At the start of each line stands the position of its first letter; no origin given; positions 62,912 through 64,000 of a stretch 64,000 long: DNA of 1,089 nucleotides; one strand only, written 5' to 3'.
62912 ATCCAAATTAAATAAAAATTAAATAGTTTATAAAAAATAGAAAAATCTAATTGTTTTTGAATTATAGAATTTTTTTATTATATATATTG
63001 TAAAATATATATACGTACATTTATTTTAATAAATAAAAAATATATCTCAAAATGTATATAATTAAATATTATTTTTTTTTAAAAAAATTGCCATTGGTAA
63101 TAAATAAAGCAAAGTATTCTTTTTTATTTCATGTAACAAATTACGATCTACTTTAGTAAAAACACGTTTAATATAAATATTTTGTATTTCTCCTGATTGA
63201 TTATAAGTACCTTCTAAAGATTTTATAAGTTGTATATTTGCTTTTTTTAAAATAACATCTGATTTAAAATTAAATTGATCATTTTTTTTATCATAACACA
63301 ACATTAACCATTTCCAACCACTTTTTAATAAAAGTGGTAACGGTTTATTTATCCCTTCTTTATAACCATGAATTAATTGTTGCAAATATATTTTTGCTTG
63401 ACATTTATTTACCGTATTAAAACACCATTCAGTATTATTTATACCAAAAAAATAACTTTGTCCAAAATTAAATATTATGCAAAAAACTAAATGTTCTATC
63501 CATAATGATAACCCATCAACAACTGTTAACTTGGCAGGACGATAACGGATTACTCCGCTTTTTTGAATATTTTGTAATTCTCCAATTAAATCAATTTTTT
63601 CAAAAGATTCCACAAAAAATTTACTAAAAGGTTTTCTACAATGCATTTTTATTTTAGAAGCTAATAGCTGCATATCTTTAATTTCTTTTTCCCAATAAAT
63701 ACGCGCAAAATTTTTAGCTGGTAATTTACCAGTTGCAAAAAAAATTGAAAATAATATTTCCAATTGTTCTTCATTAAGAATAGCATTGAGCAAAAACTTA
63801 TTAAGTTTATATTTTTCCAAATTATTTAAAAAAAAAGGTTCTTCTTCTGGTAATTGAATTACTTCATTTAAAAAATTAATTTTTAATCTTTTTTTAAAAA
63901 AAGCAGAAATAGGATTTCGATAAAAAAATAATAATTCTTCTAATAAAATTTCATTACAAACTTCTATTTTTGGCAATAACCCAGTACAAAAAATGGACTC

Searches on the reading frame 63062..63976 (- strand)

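Call 42: search_protein_families(library=ncbifam, max_evalue=1e-10, proteins=[window:63062-63976:-])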
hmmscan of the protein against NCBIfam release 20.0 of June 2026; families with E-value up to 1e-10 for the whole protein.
window:63062-63976:- (304 aa): 2 families
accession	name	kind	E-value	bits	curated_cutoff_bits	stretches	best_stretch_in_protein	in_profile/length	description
NF008289.0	PRK11069.1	equivalog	4.1e-79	266.4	1470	1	5-298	827-1119/1122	exodeoxyribonuclease V subunit gamma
TIGR01450.1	recC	equivalog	7.2e-39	133.5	582.9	1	5-255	806-1051/1063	exodeoxyribonuclease V subunit gamma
